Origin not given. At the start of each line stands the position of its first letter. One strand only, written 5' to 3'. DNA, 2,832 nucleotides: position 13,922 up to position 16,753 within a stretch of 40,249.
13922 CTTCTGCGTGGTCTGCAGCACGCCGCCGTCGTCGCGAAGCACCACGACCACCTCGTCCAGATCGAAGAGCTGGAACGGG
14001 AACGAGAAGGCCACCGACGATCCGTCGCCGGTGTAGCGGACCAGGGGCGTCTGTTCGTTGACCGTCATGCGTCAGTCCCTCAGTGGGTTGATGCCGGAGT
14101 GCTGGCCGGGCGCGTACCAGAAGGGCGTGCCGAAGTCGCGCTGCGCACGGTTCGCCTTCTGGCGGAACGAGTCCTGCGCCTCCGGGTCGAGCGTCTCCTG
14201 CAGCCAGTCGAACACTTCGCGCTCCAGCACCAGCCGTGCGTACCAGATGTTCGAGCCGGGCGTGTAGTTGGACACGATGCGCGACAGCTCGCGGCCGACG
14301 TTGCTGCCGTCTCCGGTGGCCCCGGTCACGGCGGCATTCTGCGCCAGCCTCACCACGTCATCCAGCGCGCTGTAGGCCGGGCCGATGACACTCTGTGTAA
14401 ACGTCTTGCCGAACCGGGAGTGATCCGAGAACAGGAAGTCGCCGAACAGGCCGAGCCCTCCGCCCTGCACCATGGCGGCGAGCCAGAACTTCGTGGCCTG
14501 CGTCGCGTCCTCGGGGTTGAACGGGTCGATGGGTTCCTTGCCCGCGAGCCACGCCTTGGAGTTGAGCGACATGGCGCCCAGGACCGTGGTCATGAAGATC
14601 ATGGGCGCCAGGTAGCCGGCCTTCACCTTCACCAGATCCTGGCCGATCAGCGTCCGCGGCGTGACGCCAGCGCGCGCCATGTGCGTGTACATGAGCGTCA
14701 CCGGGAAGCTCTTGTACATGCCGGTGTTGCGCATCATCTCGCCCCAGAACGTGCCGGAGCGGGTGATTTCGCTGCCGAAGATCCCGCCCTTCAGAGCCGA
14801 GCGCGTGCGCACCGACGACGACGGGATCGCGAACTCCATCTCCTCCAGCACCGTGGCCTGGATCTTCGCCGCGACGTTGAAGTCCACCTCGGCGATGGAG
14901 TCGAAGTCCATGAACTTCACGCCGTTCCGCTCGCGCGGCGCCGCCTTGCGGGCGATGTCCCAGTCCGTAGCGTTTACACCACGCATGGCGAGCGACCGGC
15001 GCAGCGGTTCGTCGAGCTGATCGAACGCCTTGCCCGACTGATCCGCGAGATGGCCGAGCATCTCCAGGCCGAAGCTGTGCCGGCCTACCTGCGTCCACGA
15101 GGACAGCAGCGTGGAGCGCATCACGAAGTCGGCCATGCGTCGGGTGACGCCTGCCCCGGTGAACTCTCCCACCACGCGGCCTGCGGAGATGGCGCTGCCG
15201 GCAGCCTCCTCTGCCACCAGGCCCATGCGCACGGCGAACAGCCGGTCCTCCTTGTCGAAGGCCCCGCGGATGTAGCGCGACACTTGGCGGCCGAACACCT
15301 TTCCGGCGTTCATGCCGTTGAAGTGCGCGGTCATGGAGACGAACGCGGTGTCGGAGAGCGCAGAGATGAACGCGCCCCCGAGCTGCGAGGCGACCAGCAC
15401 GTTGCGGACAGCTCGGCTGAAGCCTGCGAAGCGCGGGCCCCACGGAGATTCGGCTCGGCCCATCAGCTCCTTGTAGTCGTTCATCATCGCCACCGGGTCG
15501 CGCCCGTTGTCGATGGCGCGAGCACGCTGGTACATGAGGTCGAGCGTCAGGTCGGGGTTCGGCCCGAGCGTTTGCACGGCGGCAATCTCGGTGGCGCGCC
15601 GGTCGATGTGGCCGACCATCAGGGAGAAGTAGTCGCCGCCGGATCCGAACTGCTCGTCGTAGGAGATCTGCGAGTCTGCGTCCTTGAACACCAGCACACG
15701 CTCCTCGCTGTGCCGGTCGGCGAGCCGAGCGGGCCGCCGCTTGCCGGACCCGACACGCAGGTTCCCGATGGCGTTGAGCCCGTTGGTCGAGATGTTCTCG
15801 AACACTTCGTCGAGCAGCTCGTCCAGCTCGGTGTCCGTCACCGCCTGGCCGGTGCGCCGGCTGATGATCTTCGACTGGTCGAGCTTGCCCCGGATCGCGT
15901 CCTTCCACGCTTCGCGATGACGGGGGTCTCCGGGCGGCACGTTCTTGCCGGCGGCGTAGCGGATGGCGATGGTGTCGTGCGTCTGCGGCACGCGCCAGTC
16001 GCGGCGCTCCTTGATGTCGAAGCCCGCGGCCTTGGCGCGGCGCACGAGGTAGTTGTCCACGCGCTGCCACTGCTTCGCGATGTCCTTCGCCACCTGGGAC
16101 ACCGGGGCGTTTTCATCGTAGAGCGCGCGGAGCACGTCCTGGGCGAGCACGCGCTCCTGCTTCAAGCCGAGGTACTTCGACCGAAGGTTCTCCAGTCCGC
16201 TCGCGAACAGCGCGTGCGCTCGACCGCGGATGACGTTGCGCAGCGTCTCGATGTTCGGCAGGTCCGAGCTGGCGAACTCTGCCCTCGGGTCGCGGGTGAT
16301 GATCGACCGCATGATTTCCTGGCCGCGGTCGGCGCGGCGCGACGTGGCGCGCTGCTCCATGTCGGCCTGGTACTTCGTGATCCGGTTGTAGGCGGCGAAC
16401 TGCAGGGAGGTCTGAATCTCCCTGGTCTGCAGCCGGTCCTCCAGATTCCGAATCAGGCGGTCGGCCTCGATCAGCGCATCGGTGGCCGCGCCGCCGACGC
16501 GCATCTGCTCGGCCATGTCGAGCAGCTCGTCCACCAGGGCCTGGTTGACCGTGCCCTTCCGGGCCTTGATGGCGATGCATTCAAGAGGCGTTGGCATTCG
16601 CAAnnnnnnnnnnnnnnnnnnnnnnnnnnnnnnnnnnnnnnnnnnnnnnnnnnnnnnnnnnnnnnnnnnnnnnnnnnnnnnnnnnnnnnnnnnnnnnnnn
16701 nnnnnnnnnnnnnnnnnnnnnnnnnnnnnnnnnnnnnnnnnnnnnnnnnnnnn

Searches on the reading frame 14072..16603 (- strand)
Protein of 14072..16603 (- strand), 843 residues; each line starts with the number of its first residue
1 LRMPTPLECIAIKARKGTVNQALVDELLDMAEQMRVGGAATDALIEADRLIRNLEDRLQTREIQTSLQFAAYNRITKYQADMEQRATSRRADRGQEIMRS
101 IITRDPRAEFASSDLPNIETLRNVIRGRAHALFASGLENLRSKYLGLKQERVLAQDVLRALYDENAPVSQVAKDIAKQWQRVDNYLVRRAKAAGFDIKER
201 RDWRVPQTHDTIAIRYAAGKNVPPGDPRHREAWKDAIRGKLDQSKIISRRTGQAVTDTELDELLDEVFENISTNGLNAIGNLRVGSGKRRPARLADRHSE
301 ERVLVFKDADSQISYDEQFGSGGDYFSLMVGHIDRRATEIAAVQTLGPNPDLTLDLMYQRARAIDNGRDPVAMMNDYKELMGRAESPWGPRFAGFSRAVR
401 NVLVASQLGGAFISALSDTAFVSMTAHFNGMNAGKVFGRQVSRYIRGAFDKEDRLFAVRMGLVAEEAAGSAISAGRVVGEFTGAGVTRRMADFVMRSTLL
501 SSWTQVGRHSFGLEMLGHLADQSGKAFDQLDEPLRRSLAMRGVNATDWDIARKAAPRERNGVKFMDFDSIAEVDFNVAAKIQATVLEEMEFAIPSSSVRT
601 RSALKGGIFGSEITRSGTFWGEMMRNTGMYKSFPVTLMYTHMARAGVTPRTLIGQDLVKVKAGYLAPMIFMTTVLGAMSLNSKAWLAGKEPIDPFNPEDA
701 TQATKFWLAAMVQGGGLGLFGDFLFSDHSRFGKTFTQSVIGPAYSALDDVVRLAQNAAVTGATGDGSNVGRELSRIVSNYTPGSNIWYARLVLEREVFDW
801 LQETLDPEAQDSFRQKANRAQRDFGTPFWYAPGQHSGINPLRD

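Call 11: search_protein_families(library=phrogs, proteins=[window:14072-16603:-], max_evalue=0.001)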
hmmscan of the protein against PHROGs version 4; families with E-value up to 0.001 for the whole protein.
window:14072-16603:- (843 aa): 3 families
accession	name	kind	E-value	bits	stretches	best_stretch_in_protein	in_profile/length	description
phrog_684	-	head and packaging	8.6e-153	511.7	1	61-836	66-829/840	virion structural protein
phrog_26678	-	unknown function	5.3e-40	138.5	1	539-834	25-312/324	-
phrog_23925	-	unknown function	1.3e-33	117.6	1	96-470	100-465/471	-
